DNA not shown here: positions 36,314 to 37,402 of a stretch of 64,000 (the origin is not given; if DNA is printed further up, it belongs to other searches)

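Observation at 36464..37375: Low-GC island carrying an AbiJ/HEPN-type abortive-infection-like gene, bounded by REP-like palindromes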

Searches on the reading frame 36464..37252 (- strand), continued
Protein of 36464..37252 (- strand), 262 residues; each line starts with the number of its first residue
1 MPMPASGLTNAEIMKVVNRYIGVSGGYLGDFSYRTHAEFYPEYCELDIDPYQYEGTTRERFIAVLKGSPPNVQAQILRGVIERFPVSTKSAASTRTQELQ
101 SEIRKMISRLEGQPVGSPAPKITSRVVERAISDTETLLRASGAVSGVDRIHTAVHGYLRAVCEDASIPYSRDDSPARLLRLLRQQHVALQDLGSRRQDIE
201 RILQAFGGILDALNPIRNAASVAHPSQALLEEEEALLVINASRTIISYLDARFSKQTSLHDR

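Call 25: search_protein_representatives(protein=window:36464-37252:-)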
Query: 262 residues. Proteins with E-value up to 0.001 (for the whole library): 1197; up to 1e-10: 763; up to 1e-30: 229. The best 150 are listed.
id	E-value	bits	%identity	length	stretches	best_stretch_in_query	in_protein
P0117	6.4e-93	327.1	61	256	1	6-254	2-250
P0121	1.4e-88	312.9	59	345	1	3-254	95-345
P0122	6.3e-85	300.9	57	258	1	7-254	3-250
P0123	3.6e-81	288.6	57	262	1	6-254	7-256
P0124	3.3e-79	282.2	56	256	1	6-255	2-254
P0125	4.2e-78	278.6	54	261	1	9-255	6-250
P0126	1.1e-77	277.2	54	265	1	7-254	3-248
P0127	3.3e-76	272.4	51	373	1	7-253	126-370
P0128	1.8e-74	266.7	51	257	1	3-254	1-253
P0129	7.6e-74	264.6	54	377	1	2-254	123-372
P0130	2.4e-72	259.7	52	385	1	7-253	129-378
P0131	6.0e-72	258.4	53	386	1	8-256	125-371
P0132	4.0e-71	255.7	54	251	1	6-253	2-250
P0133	4.4e-71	255.6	50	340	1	4-253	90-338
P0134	2.5e-70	253.1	48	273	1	6-256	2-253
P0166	5.4e-58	212.7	54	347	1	5-196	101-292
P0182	8.6e-54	199.0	43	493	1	4-253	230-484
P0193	1.4e-50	188.5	68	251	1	108-254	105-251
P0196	8.2e-50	185.9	100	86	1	3-88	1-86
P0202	1.2e-48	182.1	48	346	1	4-197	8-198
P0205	2.0e-47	178.1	63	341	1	115-255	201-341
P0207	3.7e-47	177.3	61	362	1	6-153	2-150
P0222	6.6e-43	163.4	68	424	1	3-121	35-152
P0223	2.1e-42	161.7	64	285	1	7-139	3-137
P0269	1.5e-36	142.5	60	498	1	7-113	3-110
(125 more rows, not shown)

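Call 26: search_protein_families(library=pfam, proteins=[P0222, P0269, P0207, P0223, P0202, P0166, P0193, P0205, P0127, P0182], max_evalue=0.01)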
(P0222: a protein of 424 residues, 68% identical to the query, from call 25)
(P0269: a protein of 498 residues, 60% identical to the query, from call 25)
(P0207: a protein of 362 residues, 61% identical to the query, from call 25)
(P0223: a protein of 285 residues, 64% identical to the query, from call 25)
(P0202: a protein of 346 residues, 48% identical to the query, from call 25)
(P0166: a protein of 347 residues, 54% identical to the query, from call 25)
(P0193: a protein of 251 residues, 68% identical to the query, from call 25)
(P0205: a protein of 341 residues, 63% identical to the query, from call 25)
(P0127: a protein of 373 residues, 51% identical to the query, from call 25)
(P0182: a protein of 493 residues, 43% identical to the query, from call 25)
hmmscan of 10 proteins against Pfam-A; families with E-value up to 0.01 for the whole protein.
P0222 (424 aa): 1 family
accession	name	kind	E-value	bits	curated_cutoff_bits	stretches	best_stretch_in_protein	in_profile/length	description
PF18863.6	AbiJ_NTD4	-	5.9e-07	30.5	34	1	191-287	62-147/152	AbiJ N-terminal domain 4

P0269 (498 aa): 2 families
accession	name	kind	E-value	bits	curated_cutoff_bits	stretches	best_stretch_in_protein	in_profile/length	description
PF13676.11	TIR_2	-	2.2e-14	54.4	28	1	126-238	1-113/122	TIR domain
PF01582.25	TIR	-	5.3e-07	30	21.3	1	126-203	4-82/179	TIR domain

P0207 (362 aa): 17 families
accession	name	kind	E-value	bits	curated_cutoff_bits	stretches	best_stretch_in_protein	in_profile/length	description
PF13676.11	TIR_2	-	2.4e-27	96.3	28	1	132-252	1-117/122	TIR domain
PF24814.1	WD40_Prp19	-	1.2e-08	34.8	320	1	285-353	139-208/281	Prp19 WD40 domain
PF24817.1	WD40_WDHD1_1st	-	3.2e-07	30.3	109.9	1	281-347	222-289/291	WDHD1 first WD40 domain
PF25168.1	Beta-prop_WDR36-Utp21_2nd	-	3.3e-07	30.4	84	1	287-355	204-273/335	WDR36/Utp21 second beta-propeller domain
PF25174.1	Beta-prop_THOC3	-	4.7e-07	29.5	305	1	287-348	94-154/272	THOC3 beta-propeller domain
PF25173.1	Beta-prop_WDR3_1st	-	1.1e-06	28.9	154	1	286-351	34-100/184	WDR3 first beta-propeller domain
PF24796.1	WDR55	-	4.1e-06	26.5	200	1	284-351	56-124/296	WDR55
PF23414.1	Beta-prop_EML_2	-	5.2e-06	26.5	90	1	278-344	78-145/266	Echinoderm microtubule-associated protein second beta-propeller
PF23393.2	Beta-prop_WDR90_POC16_2nd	-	5.7e-06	26.2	60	1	280-347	35-102/291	WDR90/POC16, second beta-propeller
PF01582.25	TIR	-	7.7e-06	26.3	21.3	1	151-223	25-93/179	TIR domain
PF00400.38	WD40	-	1.8e-05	25.6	27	0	314-348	2-36/39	WD domain, G-beta repeat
PF24807.1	WD40_CDC20-Fz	-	6.3e-05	22.9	200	1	275-348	45-116/292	CDC20/Fizzy WD40 domain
PF12894.13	ANAPC4_WD40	-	0.0012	19.5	22.9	1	288-332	45-89/91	Anaphase-promoting complex subunit 4 WD40 domain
PF25172.1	Beta-prop_WDR3_2nd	-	0.0019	17.9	140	1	287-348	139-200/293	WDR3 second beta-propeller domain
PF24782.2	WD40_MABP1-WDR62_2nd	-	0.0019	17.7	290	1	287-347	276-336/341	MABP1/WDR62 second WD40 domain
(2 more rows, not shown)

P0223 (285 aa): 3 families
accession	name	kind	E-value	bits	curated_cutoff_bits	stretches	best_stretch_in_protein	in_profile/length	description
PF13676.11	TIR_2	-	6.1e-17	62.7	28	1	143-242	1-95/122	TIR domain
PF01582.25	TIR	-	1.4e-08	35.1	21.3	1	148-241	11-100/179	TIR domain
PF08937.16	ThsB_TIR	-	0.0019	19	21.2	1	144-227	1-86/100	Thoeris protein ThsB, TIR-like domain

P0202 (346 aa): 1 family
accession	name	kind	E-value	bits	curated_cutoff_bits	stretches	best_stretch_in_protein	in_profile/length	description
PF17765.7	MLTR_LBD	-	0.0015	19.1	26.3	1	155-205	70-120/168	MmyB-like transcription regulator ligand binding domain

P0166 (347 aa): 0 families

P0193 (251 aa): 1 family
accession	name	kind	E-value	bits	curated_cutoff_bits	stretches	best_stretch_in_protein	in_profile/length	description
PF14355.11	Abi_C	-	7.7e-18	64.8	24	1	178-246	2-81/83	Abortive infection C-terminus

P0205 (341 aa): 2 families
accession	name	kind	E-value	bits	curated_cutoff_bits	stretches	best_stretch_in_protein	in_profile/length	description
PF14355.11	Abi_C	-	6.4e-16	58.7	24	1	266-335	2-81/83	Abortive infection C-terminus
PF05168.19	HEPN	-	0.0016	19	22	1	217-335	12-114/117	HEPN domain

P0127 (373 aa): 1 family
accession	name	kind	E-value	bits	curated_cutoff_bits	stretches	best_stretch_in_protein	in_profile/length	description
PF14355.11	Abi_C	-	5.8e-14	52.4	24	1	299-366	4-81/83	Abortive infection C-terminus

P0182 (493 aa): 1 family
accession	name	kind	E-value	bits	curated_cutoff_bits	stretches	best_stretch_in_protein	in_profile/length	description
PF14355.11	Abi_C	-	4.1e-14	52.9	24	1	411-480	2-81/83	Abortive infection C-terminus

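Call 27: find_encoding_contigs(protein=window:36464-37246:-, flank=10000)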
Protein window:36464-37246:- (260 aa): no gene with exactly this product is on record in the collection.

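Call 36: search_solved_structures(query=A2, max_evalue=1, show_alignments=2)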
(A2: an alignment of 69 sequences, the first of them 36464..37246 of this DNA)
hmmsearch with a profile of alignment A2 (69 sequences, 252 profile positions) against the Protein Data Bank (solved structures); distinct sequences matched with E-value up to 1: 2.
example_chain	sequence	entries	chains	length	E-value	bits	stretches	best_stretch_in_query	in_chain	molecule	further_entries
2fji_1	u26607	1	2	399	0.57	13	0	52-103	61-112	Exocyst complex component SEC6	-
8rka_B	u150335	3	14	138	0.78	12.5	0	107-176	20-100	DUF1320 domain-containing protein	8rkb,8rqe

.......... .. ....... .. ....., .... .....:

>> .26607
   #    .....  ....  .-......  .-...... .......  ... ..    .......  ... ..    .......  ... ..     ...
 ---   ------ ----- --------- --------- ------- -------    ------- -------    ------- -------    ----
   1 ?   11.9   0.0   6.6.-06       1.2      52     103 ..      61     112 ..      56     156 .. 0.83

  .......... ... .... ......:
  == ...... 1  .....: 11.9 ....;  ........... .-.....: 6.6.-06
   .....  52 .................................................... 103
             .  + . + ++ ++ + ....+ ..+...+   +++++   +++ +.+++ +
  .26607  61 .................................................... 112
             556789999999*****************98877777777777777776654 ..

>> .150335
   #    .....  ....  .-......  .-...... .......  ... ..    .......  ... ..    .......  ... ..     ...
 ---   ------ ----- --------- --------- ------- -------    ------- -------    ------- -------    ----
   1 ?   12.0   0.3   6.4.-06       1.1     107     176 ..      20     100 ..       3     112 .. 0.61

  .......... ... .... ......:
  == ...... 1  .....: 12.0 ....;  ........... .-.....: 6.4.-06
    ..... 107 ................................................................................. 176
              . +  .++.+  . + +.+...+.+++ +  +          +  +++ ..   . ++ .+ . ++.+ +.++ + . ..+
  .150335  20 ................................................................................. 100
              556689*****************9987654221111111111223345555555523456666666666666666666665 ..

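Call 37: predict_structure(alignment_id=A2)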
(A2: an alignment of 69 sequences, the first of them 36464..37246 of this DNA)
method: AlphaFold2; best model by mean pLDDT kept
length: 260 residues; sequences in the alignment: 69
mean_pLDDT: 82.5   pTM: 0.51
mean pLDDT of the five models: 82.5, 82.2, 81.2, 81.2, 76.5
residues with pLDDT >= 90: 114; 70-90: 102; 50-70: 24; < 50: 20
segments of 3 or more residues with pLDDT < 50: 111-118, 219-223, 256-260
pLDDT, mean of each block of 10 residues (from residue 1): 76 93 85 88 89 94 93 94 77 90 87 41 83 78 74 90 90 94 90 91 91 61 61 88 91 57
secondary structure, 60 per line:
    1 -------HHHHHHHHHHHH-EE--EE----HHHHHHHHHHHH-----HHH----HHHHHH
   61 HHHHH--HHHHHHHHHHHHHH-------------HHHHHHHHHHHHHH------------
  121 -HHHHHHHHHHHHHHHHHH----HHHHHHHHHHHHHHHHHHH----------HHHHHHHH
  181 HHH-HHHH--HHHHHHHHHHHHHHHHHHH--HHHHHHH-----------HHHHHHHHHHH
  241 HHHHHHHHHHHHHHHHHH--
elements in order: H8-19 H31-42 H55-65 H68-81 H95-108 H122-139 H144-162 H173-183 H185-188 H191-209 H212-218 H230-258

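Call 53: search_protein_families(library=phrogs, proteins=[window:36464-37246:-], max_evalue=0.1)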
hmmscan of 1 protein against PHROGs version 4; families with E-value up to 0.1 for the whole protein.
window:36464-37246:- (260 aa): 1 family
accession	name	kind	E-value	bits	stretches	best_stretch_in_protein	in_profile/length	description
phrog_5313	-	unknown function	0.087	11.9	1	157-209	706-758/1052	-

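Call 69: find_encoding_contigs(protein=P0001, flank=5000, max_places=2)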
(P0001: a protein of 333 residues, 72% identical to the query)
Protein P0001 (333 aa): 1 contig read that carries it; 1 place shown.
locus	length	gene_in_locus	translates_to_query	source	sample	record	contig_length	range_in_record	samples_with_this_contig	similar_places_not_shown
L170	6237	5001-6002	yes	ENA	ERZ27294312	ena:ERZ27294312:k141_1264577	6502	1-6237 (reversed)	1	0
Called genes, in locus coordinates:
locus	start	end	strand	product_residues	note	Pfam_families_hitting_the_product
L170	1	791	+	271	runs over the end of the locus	-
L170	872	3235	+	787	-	PF04313:HSDR_N, PF04851:ResIII, PF00270:DEAD (weak), PF18766:SWI2_SNF2, PF22679:T1R_D3-like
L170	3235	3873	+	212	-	-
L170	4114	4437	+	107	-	PF01527:HTH_Tnp_1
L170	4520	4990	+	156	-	PF11213:DUF3006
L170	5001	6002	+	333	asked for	PF14355:Abi_C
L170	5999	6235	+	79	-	?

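Call 70: find_encoding_contigs(protein=P0009, flank=6000, max_places=2)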
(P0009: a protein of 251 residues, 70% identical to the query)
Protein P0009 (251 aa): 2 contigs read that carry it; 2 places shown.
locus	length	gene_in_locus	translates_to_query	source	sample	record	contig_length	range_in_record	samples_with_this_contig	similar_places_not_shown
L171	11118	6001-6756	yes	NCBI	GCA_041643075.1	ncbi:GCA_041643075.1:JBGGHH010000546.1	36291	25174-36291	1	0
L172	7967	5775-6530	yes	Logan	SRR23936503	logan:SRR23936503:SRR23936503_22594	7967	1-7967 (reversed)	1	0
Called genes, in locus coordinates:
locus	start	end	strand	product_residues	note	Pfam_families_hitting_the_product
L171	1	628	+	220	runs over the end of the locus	-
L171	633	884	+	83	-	-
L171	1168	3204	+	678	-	PF02463:SMC_N (weak), PF11398:DUF2813, PF13175:AAA_15, PF13476:AAA_23 (weak), PF13304:AAA_21, PF13175:AAA_15, PF11398:DUF2813 (weak), PF20469:OLD-like_TOPRIM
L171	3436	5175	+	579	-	PF00580:UvrD-helicase, PF13245:AAA_19 (weak), PF13361:UvrD_C, PF13538:UvrD_C_2 (faint)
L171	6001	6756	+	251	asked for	PF14355:Abi_C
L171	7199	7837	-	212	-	PF02371:Transposase_20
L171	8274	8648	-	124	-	PF17910:FeoB_Cyto (weak)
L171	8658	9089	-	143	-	PF01926:MMR_HSR1 (faint), PF02421:FeoB_N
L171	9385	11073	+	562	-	PF04326:SLFN_AlbA_2, PF13749:HATPase_c_4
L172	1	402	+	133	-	?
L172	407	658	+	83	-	-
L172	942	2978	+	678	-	PF02463:SMC_N (weak), PF11398:DUF2813, PF13175:AAA_15, PF13476:AAA_23 (weak), PF13304:AAA_21, PF13175:AAA_15, PF11398:DUF2813 (weak), PF20469:OLD-like_TOPRIM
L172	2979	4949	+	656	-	PF00580:UvrD-helicase, PF13245:AAA_19, PF01443:Viral_helicase1 (faint), PF13361:UvrD_C, PF13538:UvrD_C_2 (faint)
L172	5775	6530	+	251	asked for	PF14355:Abi_C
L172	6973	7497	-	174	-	PF02371:Transposase_20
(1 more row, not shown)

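Call 73: find_encoding_contigs(protein=P0196, flank=5000, max_places=4)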
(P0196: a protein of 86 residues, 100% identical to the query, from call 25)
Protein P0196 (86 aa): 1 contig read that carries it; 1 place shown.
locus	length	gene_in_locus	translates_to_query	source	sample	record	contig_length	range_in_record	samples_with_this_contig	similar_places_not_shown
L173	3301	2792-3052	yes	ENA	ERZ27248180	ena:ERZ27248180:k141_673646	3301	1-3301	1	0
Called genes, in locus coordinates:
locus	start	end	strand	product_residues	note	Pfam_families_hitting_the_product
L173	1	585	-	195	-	?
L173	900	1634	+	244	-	-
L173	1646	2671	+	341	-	PF04055:Radical_SAM, PF13186:SPASM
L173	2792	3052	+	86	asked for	-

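Call 80: search_dna_similar(query=window:36464-37246:-, collection=plasmids, mode=protein, max_rows=15)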
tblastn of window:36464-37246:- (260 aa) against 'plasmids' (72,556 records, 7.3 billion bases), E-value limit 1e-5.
Records with a match: 154; places in all: 159; records where one place covers at least 80% of the query: 38.
Best place of each record, by identity: <60% 154.
By first word of the organism name: Escherichia 79; Pseudomonas 16; Salmonella 10; Klebsiella 9; Aeromonas 8; Citrobacter 6; Enterobacter 4; Comamonas 4; Cupriavidus 3; Rhizobium 2; and 12 more.
By predicted mobility (MOB-suite, as given by PLSDB): conjugative 77; non-mobilizable 39; mobilizable 38.
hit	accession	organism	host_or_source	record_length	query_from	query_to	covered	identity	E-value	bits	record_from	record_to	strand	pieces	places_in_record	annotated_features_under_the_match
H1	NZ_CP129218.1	Geobacillus zalihae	cell culture,compost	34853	6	250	94%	37.4%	2e-43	163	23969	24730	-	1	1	abortive infection family protein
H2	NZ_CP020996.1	Xanthomonas citri pv. phaseoli var. fuscans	Phaseolus vulgaris,cell culture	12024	6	188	70%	38.9%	2e-21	100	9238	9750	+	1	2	none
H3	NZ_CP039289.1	Cupriavidus necator H16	single cell,sludge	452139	49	249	77%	34.6%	4e-26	114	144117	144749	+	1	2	abortive infection family protein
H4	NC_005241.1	Cupriavidus necator H16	-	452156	49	249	77%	34.6%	4e-26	114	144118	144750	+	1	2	abortive infection family protein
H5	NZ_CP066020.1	Cupriavidus necator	-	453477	49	249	77%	34.6%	4e-26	114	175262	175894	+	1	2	abortive infection family protein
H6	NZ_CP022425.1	Vitreoscilla filiformis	cell culture,Mud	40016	4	224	85%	28.8%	1e-11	71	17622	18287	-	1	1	abortive infection family protein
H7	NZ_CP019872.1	Pseudomonas syringae group genomosp. 3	Solanum lycopersicum cv. Brillante,pure ...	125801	4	224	85%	28.7%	4e-10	67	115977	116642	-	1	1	abortive infection family protein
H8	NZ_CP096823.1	Pseudomonas aeruginosa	Homo sapiens,blood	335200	24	224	77%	31.4%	3e-12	73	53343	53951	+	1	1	abortive infection family protein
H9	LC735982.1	Klebsiella michiganensis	-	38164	4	224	85%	28.4%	2e-11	71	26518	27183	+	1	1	hypothetical protein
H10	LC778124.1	Klebsiella michiganensis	assembly,hospital sewage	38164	4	224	85%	28.4%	2e-11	71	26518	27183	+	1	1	hypothetical protein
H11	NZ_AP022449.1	Enterobacter kobei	-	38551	4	224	85%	28.4%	2e-11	71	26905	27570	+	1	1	abortive infection family protein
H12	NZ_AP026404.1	Aeromonas caviae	-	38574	4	224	85%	28.4%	2e-11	71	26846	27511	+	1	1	abortive infection family protein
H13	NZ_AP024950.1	Aeromonas caviae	-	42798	4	224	85%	28.4%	2e-11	71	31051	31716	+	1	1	abortive infection family protein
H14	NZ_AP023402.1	Aeromonas hydrophila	-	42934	4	224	85%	28.4%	2e-11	71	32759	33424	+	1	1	abortive infection family protein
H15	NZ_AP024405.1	Aeromonas caviae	-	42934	4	224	85%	28.4%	2e-11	71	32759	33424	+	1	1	abortive infection family protein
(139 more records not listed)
